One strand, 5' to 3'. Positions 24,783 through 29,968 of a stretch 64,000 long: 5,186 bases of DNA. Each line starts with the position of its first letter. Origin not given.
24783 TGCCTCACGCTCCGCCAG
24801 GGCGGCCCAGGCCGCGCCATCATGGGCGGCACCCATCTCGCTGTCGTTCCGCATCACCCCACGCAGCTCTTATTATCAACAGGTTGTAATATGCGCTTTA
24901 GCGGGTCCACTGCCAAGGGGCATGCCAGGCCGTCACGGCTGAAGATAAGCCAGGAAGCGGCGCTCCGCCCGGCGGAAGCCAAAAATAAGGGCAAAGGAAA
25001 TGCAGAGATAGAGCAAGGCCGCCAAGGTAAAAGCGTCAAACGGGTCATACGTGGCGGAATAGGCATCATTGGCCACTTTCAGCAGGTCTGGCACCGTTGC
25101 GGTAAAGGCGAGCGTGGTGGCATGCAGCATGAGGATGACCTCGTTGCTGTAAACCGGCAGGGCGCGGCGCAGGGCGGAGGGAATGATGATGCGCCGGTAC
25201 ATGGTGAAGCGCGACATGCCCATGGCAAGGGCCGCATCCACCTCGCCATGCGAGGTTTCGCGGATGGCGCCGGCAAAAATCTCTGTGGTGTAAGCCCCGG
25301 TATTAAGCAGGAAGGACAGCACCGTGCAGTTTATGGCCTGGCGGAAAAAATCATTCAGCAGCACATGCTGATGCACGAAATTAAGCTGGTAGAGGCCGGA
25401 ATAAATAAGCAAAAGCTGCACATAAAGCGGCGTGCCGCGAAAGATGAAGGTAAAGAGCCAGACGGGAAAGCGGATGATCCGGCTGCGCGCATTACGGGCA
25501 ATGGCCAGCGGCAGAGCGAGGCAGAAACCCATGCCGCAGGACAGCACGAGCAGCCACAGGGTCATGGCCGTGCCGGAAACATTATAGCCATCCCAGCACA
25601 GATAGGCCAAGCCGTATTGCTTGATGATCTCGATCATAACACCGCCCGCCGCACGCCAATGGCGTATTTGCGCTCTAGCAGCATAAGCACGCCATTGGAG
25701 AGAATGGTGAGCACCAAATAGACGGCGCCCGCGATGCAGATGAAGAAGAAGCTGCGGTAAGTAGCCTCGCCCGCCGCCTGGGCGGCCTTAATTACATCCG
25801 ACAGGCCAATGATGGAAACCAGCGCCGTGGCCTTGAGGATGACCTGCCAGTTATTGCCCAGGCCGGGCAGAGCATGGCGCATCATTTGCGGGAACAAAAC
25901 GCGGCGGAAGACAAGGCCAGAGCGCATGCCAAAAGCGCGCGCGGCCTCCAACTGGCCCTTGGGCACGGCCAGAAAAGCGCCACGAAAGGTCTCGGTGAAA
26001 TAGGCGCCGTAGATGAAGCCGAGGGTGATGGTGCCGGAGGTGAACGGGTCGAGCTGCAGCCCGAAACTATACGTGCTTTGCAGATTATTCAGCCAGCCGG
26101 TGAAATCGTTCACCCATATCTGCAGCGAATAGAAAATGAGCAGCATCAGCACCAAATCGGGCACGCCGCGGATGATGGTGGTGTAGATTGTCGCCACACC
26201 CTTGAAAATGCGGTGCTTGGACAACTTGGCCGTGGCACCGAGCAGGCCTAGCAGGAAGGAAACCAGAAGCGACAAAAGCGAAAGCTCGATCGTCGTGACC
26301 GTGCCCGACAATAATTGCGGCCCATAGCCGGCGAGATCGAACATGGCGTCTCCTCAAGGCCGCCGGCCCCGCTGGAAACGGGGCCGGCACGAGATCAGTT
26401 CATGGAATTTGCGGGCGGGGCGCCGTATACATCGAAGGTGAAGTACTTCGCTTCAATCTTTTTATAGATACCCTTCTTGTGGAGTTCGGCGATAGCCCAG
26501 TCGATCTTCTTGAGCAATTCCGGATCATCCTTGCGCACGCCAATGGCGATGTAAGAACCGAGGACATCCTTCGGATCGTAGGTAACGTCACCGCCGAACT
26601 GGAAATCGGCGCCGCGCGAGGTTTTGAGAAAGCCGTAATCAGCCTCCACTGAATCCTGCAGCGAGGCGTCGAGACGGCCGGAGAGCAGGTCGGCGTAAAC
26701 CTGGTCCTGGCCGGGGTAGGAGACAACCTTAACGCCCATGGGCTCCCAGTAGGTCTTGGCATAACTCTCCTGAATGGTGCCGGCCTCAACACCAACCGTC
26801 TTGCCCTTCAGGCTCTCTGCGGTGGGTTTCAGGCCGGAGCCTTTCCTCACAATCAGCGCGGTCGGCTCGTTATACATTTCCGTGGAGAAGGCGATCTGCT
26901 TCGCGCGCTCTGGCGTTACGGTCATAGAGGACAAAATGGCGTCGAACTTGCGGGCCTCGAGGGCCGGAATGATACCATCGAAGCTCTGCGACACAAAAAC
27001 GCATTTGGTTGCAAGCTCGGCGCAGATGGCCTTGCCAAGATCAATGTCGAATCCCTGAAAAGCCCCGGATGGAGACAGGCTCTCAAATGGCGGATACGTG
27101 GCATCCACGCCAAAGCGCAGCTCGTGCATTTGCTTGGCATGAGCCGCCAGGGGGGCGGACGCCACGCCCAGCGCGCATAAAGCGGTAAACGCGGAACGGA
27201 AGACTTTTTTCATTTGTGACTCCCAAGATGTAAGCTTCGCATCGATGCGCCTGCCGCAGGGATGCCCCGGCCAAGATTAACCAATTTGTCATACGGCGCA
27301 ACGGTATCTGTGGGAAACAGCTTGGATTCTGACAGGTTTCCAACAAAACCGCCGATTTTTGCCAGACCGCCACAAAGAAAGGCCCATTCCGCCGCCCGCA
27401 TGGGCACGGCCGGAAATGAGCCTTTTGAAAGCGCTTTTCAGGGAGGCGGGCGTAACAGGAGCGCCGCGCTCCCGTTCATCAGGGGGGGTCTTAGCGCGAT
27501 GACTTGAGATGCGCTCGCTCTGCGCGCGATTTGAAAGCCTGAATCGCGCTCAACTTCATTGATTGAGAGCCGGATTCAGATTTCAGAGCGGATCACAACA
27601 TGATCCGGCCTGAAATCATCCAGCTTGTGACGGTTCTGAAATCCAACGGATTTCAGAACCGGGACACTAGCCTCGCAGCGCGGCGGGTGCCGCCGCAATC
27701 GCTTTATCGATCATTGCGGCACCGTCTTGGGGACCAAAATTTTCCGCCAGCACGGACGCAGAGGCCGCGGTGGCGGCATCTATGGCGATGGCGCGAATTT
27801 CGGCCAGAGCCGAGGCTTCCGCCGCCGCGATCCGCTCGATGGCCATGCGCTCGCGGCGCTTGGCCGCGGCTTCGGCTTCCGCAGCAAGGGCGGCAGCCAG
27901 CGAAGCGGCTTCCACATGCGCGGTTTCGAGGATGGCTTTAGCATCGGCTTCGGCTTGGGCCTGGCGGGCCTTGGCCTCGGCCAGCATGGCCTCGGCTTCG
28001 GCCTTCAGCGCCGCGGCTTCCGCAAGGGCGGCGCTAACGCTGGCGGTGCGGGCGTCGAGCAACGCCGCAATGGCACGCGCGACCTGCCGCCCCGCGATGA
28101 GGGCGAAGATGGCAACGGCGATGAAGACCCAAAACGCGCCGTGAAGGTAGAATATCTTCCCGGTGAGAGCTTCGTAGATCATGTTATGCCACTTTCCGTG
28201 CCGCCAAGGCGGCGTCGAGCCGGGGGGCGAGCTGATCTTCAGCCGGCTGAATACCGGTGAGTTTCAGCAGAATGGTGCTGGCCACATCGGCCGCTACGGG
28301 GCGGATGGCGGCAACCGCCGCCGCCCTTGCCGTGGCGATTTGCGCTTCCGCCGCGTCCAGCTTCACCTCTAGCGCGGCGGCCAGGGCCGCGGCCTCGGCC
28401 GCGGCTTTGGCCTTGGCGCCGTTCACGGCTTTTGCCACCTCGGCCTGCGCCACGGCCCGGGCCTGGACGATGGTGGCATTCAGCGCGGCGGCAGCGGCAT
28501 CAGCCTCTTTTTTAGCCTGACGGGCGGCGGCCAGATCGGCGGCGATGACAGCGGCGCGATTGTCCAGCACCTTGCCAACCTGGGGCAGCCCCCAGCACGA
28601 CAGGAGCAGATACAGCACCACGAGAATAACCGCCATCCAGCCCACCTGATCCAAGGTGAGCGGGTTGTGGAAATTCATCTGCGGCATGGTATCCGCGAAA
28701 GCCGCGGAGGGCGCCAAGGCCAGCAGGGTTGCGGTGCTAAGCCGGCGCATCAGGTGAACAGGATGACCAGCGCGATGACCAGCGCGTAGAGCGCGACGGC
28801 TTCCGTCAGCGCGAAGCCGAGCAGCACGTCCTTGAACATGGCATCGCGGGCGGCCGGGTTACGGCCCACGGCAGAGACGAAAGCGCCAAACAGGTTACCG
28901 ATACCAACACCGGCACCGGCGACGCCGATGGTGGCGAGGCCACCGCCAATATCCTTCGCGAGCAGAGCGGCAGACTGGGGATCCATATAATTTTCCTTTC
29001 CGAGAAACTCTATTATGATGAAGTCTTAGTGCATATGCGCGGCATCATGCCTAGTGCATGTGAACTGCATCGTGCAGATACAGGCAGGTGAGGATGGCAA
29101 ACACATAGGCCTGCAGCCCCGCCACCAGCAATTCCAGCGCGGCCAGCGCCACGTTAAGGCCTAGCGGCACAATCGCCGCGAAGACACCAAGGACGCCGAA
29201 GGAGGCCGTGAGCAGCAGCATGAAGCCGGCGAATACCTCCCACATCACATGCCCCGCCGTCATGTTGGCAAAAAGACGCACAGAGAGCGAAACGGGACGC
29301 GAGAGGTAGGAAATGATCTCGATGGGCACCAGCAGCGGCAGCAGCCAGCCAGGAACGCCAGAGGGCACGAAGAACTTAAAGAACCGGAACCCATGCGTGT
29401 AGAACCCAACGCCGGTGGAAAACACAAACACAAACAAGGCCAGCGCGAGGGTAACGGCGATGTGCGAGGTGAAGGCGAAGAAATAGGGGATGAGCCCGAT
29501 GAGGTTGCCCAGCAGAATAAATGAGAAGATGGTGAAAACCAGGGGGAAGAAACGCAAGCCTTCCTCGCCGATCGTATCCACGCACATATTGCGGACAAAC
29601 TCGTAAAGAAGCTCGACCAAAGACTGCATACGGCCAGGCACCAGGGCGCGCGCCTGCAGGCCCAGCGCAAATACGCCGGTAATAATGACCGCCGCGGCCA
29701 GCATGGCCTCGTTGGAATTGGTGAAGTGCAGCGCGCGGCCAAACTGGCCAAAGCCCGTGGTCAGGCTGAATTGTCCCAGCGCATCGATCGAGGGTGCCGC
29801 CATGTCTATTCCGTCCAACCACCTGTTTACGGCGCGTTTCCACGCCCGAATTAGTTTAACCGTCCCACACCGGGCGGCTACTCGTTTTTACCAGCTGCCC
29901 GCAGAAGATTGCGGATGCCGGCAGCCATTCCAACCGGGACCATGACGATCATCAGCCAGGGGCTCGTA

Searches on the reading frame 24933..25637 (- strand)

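Call 104: search_protein_families(library=pfam, proteins=[window:24933-25637:-], max_evalue=0.000001)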
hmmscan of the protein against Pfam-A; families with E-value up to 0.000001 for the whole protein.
window:24933-25637:- (234 aa): 1 family
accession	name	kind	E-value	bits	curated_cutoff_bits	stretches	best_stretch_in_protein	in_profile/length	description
PF00528.27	BPD_transp_1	-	3.9e-16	59.8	26.4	1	41-227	5-181/184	Binding-protein-dependent transport system inner membrane component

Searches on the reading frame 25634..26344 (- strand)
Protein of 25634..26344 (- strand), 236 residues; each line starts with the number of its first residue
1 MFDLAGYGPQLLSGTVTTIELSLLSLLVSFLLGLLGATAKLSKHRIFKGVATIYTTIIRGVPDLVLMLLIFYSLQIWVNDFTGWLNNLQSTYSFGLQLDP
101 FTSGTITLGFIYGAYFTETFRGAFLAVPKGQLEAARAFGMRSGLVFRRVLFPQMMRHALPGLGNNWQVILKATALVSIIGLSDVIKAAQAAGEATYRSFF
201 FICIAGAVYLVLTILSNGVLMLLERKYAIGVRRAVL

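Call 104: search_protein_families(library=pfam, proteins=[window:25634-26344:-], max_evalue=0.000001)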
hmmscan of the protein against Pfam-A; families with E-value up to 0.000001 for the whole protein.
window:25634-26344:- (236 aa): 1 family
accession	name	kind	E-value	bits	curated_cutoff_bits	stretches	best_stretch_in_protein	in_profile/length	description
PF00528.27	BPD_transp_1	-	9.3e-23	81.3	26.4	1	31-227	3-182/184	Binding-protein-dependent transport system inner membrane component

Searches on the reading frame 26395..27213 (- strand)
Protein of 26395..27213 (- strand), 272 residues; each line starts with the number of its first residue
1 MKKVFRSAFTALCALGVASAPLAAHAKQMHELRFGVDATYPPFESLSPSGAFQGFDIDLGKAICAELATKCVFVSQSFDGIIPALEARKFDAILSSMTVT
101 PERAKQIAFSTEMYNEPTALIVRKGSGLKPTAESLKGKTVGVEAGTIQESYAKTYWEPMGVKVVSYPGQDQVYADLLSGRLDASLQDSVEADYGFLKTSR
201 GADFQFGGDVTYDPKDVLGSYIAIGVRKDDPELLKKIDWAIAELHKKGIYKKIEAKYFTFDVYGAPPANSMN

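Call 47: search_protein_families(library=pfam, proteins=[window:26395-27213:-], max_evalue=0.001)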
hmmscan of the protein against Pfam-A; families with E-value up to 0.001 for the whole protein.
window:26395-27213:- (272 aa): 2 families
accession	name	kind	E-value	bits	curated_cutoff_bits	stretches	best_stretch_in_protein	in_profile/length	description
PF00497.25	SBP_bac_3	-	6.2e-41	139.7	26.4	1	32-259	1-131/132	Bacterial extracellular solute-binding proteins, family 3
PF10613.14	Lig_chan-Glu_bd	-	2.4e-05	24.8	30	1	76-124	65-113/115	Ligated ion channel L-glutamate- and glycine-binding site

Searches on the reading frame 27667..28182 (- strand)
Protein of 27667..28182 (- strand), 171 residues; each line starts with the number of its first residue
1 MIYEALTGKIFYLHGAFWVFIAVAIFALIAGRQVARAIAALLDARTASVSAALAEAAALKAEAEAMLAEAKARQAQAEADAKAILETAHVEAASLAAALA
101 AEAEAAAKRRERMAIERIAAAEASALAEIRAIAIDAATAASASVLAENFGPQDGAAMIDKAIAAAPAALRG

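Call 47: search_protein_families(library=pfam, proteins=[window:27667-28182:-], max_evalue=0.001)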
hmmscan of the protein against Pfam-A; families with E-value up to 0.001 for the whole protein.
window:27667-28182:- (171 aa): 1 family
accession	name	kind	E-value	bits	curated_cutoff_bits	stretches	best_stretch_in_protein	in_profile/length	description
PF00430.23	ATP-synt_B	-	2.5e-13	50.7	28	1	17-144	3-130/132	ATP synthase B/B' CF(0)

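Call 65: find_homologous_proteins(query=window:27667-28182:-, max_evalue=1e-20)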
Query window:27667-28182:- (171 aa): 211 proteins with E <= 1e-20 among 8000 candidates; the best 120 are listed.
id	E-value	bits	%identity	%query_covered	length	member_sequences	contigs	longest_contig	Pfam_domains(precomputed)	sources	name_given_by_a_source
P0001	1.8e-67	244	82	100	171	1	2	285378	PF00430.24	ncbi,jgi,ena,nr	ncbi:MAG TPA: F0F1 ATP synthase subunit B [Acidocella sp.]|jgi:F-type H+-transporting ATPase subunit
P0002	3.5e-66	240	78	100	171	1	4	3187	PF00430.24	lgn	-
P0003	4.2e-65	236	80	99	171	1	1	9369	PF00430.24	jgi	jgi:F-type H+-transporting ATPase subunit b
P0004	1.2e-64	235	80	100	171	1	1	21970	PF00430.24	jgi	jgi:F-type H+-transporting ATPase subunit b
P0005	1.6e-64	234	78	100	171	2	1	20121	PF00430.24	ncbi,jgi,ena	jgi:F-type H+-transporting ATPase subunit b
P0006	2.6e-63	230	78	100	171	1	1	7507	PF00430.24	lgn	-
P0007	7.2e-63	229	78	100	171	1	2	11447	PF00430.24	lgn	-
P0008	7.3e-63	229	77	100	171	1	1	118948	PF00430.24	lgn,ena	-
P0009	1.5e-62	228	79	99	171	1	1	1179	PF00430.24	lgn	-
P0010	1.6e-62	228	77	100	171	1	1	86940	PF00430.24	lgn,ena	-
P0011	2.7e-62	227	75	99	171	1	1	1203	PF00430.24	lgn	-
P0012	5.1e-62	226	77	100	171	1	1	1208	PF00430.24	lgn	-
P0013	5.7e-62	226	75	100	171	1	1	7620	PF00430.24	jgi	jgi:F-type H+-transporting ATPase subunit b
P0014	2.6e-61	224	75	100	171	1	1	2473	PF00430.24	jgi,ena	-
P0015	6.1e-61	223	75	100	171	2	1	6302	PF00430.24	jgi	jgi:F-type H+-transporting ATPase subunit b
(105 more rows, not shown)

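Call 66: find_encoding_contigs(protein=P0001, flank=1500, max_places=1)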
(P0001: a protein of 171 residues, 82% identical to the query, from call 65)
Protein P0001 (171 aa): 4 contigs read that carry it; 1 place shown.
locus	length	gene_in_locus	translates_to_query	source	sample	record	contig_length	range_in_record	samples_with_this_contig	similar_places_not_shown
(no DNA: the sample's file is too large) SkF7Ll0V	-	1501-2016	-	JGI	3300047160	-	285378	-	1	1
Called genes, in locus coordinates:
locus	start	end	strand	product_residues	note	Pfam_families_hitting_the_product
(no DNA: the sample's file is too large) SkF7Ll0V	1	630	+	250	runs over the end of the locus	PF00119:ATP-synt_A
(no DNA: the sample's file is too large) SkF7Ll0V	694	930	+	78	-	PF00137:ATP-synt_C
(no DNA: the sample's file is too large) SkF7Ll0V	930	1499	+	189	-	PF28006:HpsJ (weak), PF00430:ATP-synt_B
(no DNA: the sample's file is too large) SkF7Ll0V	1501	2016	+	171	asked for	PF00430:ATP-synt_B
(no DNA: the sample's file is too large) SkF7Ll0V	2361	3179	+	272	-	PF00497:SBP_bac_3, PF10613:Lig_chan-Glu_bd (faint)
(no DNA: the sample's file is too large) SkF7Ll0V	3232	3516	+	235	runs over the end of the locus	PF00528:BPD_transp_1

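Call 67: find_encoding_contigs(protein=P0004, flank=1500, max_places=1)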
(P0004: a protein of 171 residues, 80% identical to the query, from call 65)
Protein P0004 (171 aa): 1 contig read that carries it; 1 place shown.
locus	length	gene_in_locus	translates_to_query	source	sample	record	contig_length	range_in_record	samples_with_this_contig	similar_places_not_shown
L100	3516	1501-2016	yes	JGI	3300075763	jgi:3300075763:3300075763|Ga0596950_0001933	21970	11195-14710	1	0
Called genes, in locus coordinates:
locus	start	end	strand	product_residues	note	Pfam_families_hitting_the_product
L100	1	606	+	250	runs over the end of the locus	PF00119:ATP-synt_A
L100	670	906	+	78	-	PF00137:ATP-synt_C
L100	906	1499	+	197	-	PF28006:HpsJ (weak), PF00430:ATP-synt_B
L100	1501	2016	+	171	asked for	PF00430:ATP-synt_B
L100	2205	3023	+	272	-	PF00497:SBP_bac_3, PF10613:Lig_chan-Glu_bd (weak)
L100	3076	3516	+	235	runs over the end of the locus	PF00528:BPD_transp_1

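Call 68: find_encoding_contigs(protein=P0008, flank=1500, max_places=1)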
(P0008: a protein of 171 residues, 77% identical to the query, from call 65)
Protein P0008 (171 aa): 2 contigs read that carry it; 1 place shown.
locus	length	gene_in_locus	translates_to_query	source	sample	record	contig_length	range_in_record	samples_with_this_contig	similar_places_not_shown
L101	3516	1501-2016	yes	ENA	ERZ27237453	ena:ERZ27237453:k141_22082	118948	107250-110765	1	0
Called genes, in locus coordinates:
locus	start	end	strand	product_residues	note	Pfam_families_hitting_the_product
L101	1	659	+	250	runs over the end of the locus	PF00119:ATP-synt_A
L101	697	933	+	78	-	PF00137:ATP-synt_C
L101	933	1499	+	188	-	PF00430:ATP-synt_B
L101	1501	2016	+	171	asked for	PF00430:ATP-synt_B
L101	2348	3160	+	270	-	PF00497:SBP_bac_3, PF10613:Lig_chan-Glu_bd (weak)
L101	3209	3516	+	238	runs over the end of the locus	PF00528:BPD_transp_1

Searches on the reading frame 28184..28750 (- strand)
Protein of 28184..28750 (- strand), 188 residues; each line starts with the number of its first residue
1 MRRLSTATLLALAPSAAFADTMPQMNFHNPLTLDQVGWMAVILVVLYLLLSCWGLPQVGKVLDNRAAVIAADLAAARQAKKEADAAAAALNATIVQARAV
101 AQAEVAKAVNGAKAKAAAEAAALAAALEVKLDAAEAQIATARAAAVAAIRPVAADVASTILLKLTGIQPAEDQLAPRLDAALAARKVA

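Call 47: search_protein_families(library=pfam, proteins=[window:28184-28750:-], max_evalue=0.001)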
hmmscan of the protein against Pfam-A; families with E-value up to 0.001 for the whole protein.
window:28184-28750:- (188 aa): 1 family
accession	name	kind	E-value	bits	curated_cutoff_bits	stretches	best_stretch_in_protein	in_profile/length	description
PF00430.23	ATP-synt_B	-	5e-16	59.4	28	1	38-164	4-130/132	ATP synthase B/B' CF(0)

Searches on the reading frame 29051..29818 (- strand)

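Call 104: search_protein_families(library=pfam, proteins=[window:29051-29818:-], max_evalue=0.000001)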
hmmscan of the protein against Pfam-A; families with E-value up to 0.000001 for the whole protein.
window:29051-29818:- (255 aa): 1 family
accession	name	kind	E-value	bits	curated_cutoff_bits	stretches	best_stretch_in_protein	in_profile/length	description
PF00119.25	ATP-synt_A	-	2.6e-66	224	33.9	1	39-248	4-216/217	ATP synthase A chain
